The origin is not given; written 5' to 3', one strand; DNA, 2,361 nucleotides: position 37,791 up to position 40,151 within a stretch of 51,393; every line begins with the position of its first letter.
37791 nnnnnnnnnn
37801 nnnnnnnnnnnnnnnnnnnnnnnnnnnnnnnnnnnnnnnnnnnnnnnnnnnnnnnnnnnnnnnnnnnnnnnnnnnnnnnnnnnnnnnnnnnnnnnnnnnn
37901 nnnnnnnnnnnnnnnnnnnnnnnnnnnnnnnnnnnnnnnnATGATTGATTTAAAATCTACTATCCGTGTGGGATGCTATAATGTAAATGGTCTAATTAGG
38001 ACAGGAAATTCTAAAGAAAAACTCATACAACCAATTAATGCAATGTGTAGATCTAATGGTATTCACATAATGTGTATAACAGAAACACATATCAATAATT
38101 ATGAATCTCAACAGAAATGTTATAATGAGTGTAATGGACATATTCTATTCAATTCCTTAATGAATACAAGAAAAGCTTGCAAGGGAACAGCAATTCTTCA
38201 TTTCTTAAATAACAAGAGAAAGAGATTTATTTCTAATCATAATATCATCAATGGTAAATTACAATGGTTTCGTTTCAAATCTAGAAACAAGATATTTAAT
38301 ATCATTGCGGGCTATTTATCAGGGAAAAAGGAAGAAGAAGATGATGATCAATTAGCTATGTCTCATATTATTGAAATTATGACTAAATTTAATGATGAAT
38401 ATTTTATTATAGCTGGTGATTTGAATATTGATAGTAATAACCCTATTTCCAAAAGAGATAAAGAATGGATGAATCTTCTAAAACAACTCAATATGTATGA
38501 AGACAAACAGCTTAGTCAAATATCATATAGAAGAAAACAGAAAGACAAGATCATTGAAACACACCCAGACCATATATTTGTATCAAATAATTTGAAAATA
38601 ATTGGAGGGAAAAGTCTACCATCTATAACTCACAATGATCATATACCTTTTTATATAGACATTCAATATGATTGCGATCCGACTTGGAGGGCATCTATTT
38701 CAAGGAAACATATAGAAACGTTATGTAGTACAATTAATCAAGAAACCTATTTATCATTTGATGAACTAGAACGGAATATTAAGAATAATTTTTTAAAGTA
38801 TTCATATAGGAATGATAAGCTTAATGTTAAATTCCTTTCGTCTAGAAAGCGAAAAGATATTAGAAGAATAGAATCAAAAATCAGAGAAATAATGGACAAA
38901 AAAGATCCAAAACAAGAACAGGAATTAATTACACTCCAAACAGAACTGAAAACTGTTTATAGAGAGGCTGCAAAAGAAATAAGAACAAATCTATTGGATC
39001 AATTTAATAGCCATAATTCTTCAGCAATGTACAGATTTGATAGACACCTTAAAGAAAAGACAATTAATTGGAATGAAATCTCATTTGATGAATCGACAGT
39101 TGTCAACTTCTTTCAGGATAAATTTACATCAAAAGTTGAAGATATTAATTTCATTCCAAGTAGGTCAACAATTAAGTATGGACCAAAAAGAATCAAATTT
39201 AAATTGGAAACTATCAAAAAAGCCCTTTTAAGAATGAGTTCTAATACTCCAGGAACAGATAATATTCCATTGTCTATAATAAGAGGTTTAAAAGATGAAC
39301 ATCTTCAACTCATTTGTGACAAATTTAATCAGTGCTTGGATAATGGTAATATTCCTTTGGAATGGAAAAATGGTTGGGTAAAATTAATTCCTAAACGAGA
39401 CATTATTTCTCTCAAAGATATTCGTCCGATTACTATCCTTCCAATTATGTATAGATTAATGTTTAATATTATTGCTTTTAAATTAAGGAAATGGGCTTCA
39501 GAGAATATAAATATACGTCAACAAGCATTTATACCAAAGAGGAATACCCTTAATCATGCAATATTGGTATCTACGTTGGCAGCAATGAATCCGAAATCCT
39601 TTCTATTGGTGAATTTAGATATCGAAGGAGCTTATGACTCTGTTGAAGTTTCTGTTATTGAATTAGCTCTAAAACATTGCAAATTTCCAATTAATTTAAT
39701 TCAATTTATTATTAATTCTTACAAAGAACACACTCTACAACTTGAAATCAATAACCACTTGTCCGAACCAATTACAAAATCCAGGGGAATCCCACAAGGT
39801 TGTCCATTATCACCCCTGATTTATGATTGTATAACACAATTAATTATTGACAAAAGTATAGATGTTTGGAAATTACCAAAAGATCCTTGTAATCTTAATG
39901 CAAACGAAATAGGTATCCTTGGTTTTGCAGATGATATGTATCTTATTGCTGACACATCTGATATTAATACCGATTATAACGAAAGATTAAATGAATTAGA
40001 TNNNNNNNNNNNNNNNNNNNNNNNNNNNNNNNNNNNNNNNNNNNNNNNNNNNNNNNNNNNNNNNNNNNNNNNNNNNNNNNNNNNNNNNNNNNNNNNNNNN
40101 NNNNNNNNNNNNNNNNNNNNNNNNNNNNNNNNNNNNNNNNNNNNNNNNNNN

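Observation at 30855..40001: Recently active subtelomeric LINE family: two copies identical where comparable, both pointing 3'-end toward the centromere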

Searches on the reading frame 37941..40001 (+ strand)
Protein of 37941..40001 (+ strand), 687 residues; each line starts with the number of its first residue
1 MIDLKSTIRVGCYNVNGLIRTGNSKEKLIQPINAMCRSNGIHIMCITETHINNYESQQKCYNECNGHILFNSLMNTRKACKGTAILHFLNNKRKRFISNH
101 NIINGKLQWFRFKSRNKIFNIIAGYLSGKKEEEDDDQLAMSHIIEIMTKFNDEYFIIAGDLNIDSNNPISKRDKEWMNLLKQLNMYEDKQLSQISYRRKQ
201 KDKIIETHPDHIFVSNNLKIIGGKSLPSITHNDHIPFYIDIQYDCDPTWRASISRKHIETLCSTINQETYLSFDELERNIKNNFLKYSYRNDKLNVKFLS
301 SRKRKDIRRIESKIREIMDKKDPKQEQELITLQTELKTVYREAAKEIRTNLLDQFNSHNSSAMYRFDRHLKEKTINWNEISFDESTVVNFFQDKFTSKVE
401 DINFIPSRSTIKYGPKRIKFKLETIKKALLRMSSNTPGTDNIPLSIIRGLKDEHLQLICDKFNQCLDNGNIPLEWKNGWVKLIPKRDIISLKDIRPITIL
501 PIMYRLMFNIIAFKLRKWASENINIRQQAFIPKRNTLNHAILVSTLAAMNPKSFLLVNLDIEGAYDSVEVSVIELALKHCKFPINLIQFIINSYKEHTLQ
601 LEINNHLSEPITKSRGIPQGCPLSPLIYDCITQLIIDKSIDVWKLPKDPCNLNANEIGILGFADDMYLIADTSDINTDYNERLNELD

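Call 54: search_protein_representatives(alignment_id=A2)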
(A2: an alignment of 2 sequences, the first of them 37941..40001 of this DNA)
Query: 2 sequences, 956 profile positions. Proteins with E-value up to 0.001 (for the whole library): 28979; up to 1e-10: 6885; up to 1e-30: 27. The best 150 are listed.
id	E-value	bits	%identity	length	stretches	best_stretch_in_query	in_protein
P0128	0.0e+00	1263.0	-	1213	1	11-956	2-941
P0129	8.9e-228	775.4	-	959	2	264-783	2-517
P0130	7.4e-209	712.8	-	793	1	438-956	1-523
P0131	6.4e-172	590.5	-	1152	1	152-956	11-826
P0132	1.7e-159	549.3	-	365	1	3-366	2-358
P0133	7.9e-153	527.3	-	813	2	86-483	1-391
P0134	2.4e-147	509.2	-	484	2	86-485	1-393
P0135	2.9e-143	495.7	-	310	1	576-883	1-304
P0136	3.1e-111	389.7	-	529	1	108-632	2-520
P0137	1.8e-97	344.1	-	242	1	5-240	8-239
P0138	1.4e-95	337.8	-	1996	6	415-715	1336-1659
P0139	9.2e-74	265.6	-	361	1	720-956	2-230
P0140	2.7e-69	250.8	-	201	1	270-465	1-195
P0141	4.6e-67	243.4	-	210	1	487-677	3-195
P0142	2.4e-61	224.5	-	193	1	74-254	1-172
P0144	3.6e-55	204.1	-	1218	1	86-932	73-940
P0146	1.9e-36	142.2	-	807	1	530-936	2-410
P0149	3.5e-34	134.6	-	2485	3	425-636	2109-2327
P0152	2.4e-31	125.2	-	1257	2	423-781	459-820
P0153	3.0e-31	124.9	-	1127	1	379-843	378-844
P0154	6.0e-31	123.9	-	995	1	425-857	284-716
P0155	4.1e-30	121.2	-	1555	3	422-627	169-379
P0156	1.7e-29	119.1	-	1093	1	400-734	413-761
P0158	1.0e-28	116.5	-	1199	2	420-713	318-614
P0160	1.6e-28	115.9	-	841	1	388-914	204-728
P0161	1.6e-28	115.9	-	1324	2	392-861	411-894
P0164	8.3e-28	113.5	-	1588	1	433-851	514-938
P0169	9.9e-27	110.0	-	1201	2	392-727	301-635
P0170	1.2e-26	109.7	-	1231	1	104-639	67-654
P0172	1.7e-26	109.2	-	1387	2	296-857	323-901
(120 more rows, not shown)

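Call 55: list_cluster_members(proteins=[P0128, P0129, P0130, P0131, P0138, P0144, P0146, P0149, P0152, P0153])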
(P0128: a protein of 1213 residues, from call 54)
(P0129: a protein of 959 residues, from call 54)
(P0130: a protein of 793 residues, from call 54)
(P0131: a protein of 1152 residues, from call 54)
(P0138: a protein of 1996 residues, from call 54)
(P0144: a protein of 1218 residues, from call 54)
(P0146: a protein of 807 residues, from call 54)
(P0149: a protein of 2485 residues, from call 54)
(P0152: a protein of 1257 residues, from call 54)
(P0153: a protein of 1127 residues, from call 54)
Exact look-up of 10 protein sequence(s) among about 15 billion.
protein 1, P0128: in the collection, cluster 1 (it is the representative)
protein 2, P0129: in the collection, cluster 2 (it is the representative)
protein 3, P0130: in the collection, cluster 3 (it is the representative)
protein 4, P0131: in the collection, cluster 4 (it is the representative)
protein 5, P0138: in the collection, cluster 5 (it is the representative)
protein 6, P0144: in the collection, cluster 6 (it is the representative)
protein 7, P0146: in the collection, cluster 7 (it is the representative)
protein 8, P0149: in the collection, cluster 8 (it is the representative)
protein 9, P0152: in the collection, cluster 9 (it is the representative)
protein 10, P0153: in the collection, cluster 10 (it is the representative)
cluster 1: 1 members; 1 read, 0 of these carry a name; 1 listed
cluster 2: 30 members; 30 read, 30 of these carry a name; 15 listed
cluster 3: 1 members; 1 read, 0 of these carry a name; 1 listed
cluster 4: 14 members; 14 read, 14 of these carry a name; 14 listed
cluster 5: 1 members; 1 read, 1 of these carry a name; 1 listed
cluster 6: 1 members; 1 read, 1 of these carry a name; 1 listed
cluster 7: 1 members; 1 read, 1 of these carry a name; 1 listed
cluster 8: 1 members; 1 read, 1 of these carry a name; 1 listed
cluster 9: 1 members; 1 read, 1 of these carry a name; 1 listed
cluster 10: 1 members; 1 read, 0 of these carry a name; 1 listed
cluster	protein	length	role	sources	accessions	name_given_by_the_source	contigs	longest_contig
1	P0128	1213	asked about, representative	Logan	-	-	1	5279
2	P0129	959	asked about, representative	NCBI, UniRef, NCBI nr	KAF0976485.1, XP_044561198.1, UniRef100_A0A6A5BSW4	hypothetical protein FDP41_004384 [Naegleria fowleri] | Reverse transcriptase domain-containing protein n=1 Tax=Naegleria fowleri TaxID=5763 ... | uncharacterized protein FDP41_004384 [Naegleria fowleri]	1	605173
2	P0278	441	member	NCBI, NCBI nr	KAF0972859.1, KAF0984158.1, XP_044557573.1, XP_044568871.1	hypothetical protein FDP41_007335 [Naegleria fowleri] | uncharacterized protein FDP41_009108 [Naegleria fowleri]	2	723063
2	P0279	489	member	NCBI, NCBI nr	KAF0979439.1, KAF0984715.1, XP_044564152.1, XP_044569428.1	hypothetical protein FDP41_000614 [Naegleria fowleri] | uncharacterized protein FDP41_001782 [Naegleria fowleri]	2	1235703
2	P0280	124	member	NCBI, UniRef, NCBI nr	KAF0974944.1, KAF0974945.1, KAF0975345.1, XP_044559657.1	hypothetical protein FDP41_005339 [Naegleria fowleri] | RNase H type-1 domain-containing protein n=1 Tax=Naegleria fowleri TaxID=5763 ... | uncharacterized protein FDP41_006049 [Naegleria fowleri]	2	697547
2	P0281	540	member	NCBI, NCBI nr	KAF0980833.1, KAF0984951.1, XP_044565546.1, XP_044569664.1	hypothetical protein FDP41_000850 [Naegleria fowleri] | uncharacterized protein FDP41_013316 [Naegleria fowleri]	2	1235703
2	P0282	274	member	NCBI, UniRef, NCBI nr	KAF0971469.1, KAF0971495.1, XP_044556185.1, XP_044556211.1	hypothetical protein FDP41_010227 [Naegleria fowleri] | Reverse transcriptase domain-containing protein n=1 Tax=Naegleria fowleri TaxID=5763 ... | uncharacterized protein FDP41_010242 [Naegleria fowleri]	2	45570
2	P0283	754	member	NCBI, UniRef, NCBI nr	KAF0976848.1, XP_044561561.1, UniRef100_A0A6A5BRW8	hypothetical protein FDP41_004143 [Naegleria fowleri] | Reverse transcriptase domain-containing protein n=1 Tax=Naegleria fowleri TaxID=5763 ... | uncharacterized protein FDP41_004143 [Naegleria fowleri]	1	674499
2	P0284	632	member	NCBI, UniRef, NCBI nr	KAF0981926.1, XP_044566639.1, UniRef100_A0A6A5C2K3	hypothetical protein FDP41_011787 [Naegleria fowleri] | Reverse transcriptase domain-containing protein n=2 Tax=Naegleria fowleri TaxID=5763 ... | uncharacterized protein FDP41_011787 [Naegleria fowleri]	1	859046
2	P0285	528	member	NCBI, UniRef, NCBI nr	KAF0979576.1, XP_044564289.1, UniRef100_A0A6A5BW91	hypothetical protein FDP41_001244 [Naegleria fowleri] | ribonuclease H n=2 Tax=Naegleria fowleri TaxID=5763 RepID=A0A6A5BW91_NAEFO | uncharacterized protein FDP41_001244 [Naegleria fowleri]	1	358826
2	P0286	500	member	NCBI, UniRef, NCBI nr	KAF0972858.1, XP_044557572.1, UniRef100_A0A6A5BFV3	hypothetical protein FDP41_009107 [Naegleria fowleri] | Reverse transcriptase domain-containing protein n=1 Tax=Naegleria fowleri TaxID=5763 ... | uncharacterized protein FDP41_009107 [Naegleria fowleri]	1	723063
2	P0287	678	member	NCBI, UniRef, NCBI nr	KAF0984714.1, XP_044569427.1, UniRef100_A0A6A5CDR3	hypothetical protein FDP41_000613 [Naegleria fowleri] | Reverse transcriptase domain-containing protein n=1 Tax=Naegleria fowleri TaxID=5763 ... | uncharacterized protein FDP41_000613 [Naegleria fowleri]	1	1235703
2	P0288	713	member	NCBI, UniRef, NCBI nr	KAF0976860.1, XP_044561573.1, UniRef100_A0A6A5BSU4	hypothetical protein FDP41_004155 [Naegleria fowleri] | ribonuclease H n=1 Tax=Naegleria fowleri TaxID=5763 RepID=A0A6A5BSU4_NAEFO | uncharacterized protein FDP41_004155 [Naegleria fowleri]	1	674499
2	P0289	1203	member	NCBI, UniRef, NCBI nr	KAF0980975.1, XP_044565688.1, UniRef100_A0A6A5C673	hypothetical protein FDP41_012763 [Naegleria fowleri] | Reverse transcriptase domain-containing protein n=7 Tax=Naegleria fowleri TaxID=5763 ... | uncharacterized protein FDP41_012763 [Naegleria fowleri]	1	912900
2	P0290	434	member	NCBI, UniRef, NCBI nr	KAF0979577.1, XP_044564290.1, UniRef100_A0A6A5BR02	hypothetical protein FDP41_001245 [Naegleria fowleri] | Endonuclease/exonuclease/phosphatase domain-containing protein n=1 Tax=Naegleria fowleri ... | uncharacterized protein FDP41_001245 [Naegleria fowleri]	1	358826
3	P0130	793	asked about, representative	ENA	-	-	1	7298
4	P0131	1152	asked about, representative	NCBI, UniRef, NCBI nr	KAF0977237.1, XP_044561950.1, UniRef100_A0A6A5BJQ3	hypothetical protein FDP41_003890 [Naegleria fowleri] | Reverse transcriptase domain-containing protein n=1 Tax=Naegleria fowleri TaxID=5763 ... | uncharacterized protein FDP41_003890 [Naegleria fowleri]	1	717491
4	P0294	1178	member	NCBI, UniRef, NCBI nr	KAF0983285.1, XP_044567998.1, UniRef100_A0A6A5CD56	hypothetical protein FDP41_010350 [Naegleria fowleri] | Reverse transcriptase domain-containing protein n=1 Tax=Naegleria fowleri TaxID=5763 ... | uncharacterized protein FDP41_010350 [Naegleria fowleri]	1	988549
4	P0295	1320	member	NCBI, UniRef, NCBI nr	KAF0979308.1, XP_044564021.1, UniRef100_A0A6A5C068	hypothetical protein FDP41_001651 [Naegleria fowleri] | Reverse transcriptase domain-containing protein n=1 Tax=Naegleria fowleri TaxID=5763 ... | uncharacterized protein FDP41_001651 [Naegleria fowleri]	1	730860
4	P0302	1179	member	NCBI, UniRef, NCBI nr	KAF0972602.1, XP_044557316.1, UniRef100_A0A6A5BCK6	hypothetical protein FDP41_008851 [Naegleria fowleri] | Reverse transcriptase domain-containing protein n=1 Tax=Naegleria fowleri TaxID=5763 ... | uncharacterized protein FDP41_008851 [Naegleria fowleri]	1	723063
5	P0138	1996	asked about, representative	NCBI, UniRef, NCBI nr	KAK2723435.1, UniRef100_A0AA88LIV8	hypothetical protein QYM36_001939 [Artemia franciscana] | Reverse transcriptase domain-containing protein n=1 Tax=Artemia franciscana TaxID=6661 ...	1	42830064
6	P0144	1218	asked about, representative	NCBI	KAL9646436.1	hypothetical protein ABK040_006433 [Willaertia magna]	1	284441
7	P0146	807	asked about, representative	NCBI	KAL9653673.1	hypothetical protein ABK040_009149 [Willaertia magna]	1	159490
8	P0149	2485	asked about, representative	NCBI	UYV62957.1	hypothetical protein LAZ67_2002616, partial [Cordylochernes scorpioides]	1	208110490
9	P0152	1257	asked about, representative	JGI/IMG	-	exonuclease III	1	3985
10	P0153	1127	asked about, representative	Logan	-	-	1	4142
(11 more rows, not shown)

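Call 56: find_encoding_contigs(protein=P0289, flank=6000, max_places=10)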
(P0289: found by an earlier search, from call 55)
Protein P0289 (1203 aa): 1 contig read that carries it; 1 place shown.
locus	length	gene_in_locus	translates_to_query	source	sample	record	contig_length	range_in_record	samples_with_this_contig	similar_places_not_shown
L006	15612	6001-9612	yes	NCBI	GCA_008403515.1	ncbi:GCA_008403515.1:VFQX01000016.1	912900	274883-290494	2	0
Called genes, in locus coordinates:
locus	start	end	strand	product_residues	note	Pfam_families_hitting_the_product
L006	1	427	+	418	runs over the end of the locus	PF27594:ABI, PF02205:WH2 (weak)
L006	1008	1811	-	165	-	PF10166:DUF2368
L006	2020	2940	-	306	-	-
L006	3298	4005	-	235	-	PF18265:Nas2_N, PF04495:GRASP55_65 (weak), PF17820:PDZ_6 (weak)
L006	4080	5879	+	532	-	-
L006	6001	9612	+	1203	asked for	PF14529:Exo_endo_phos_2 (weak), PF00078:RVT_1, PF00075:RNase_H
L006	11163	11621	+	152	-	-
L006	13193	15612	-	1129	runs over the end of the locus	-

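Call 57: find_encoding_contigs(protein=P0294, flank=6000, max_places=10)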
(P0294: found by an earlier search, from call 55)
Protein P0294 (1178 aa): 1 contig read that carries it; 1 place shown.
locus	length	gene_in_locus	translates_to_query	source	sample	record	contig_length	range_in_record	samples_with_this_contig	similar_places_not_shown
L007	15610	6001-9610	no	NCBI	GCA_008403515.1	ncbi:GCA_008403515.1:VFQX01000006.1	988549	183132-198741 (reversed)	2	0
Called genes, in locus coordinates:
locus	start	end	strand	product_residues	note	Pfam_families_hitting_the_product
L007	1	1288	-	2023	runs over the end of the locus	PF08953:DUF1899, PF24105:Beta-prop_CAF1B_HIR1, PF24814:WD40_Prp19, PF25173:Beta-prop_WDR3_1st, PF25174:Beta-prop_THOC3, PF25175:Beta-prop_WDR5, PF16300:WD40_4, PF00076:RRM_1, +14 more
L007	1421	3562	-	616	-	PF05502:Dynactin_p62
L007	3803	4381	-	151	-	PF05046:Img2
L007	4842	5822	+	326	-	-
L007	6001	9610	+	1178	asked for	PF00078:RVT_1, PF00075:RNase_H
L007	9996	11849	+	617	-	PF00149:Metallophos (weak), PF02872:5_nucleotid_C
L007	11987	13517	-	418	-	PF01963:TraB_PrgY_gumN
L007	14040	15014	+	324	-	-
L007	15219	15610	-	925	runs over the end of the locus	PF04571:Lipin_N, PF08235:LNS2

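Call 58: find_encoding_contigs(protein=P0295, flank=6000, max_places=10)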
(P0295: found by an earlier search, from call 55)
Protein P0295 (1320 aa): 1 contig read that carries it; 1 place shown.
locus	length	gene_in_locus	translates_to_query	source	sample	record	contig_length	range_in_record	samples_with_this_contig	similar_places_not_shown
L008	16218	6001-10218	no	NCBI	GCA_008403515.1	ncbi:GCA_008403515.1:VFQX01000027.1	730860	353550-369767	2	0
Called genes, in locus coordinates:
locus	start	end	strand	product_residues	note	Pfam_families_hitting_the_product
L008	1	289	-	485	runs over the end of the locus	PF03952:Enolase_N, PF00113:Enolase_C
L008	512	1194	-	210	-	-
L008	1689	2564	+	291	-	-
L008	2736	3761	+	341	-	PF02358:Trehalose_PPase, PF08282:Hydrolase_3 (faint)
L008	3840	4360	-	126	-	PF03966:Trm112p (weak)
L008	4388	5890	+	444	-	-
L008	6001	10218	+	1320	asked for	PF00078:RVT_1, PF00075:RNase_H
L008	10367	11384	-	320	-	PF00642:zf-CCCH, PF25585:zf-CCCH_DUS3L (weak), PF18044:zf-CCCH_4 (weak), PF18345:zf_CCCH_4 (weak), PF00642:zf-CCCH (weak)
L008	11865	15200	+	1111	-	PF02985:HEAT (faint), PF13646:HEAT_2 (faint), PF12719:Cnd3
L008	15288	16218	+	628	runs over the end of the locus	PF16531:SAS-6_N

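Call 59: find_encoding_contigs(protein=P0302, flank=6000, max_places=10)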
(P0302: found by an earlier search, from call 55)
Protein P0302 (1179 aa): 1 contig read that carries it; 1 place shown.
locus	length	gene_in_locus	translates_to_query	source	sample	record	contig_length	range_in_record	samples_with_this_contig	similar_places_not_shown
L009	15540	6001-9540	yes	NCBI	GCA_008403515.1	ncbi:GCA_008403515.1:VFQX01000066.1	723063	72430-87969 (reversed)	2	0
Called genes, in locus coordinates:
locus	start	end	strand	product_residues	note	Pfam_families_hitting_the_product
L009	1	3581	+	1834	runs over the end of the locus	PF00270:DEAD, PF00271:Helicase_C, PF07717:OB_NTP_bind, PF00076:RRM_1 (faint), PF01485:IBR, PF22605:IBR_2, PF22191:IBR_1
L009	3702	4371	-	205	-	-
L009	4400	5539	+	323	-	-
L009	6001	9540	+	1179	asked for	PF00078:RVT_1, PF00075:RNase_H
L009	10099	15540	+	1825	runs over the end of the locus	PF16796:Microtub_bd, PF00225:Kinesin, PF28159:CEP89 (weak)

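Call 60: find_encoding_contigs(protein=P0131, flank=6000, max_places=10)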
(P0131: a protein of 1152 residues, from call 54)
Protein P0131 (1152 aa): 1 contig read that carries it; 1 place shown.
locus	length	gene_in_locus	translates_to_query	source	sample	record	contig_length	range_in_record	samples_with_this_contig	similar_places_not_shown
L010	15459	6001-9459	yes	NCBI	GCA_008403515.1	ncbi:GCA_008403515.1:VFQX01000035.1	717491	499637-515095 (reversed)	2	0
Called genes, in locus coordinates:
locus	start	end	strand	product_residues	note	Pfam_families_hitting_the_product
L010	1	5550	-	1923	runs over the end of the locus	-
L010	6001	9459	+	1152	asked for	PF00078:RVT_1, PF00075:RNase_H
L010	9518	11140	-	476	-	PF00067:p450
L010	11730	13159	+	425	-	PF00617:RasGEF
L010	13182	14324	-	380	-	PF14382:ECR1_N, PF21266:S1_RRP4, PF15985:KH_6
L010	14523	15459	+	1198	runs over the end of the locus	PF00036:EF-hand_1 (faint), PF13202:EF-hand_5 (faint), PF13405:EF-hand_6 (faint), PF21008:AIF-1 (faint), PF13833:EF-hand_8 (faint), PF13499:EF-hand_7 (weak)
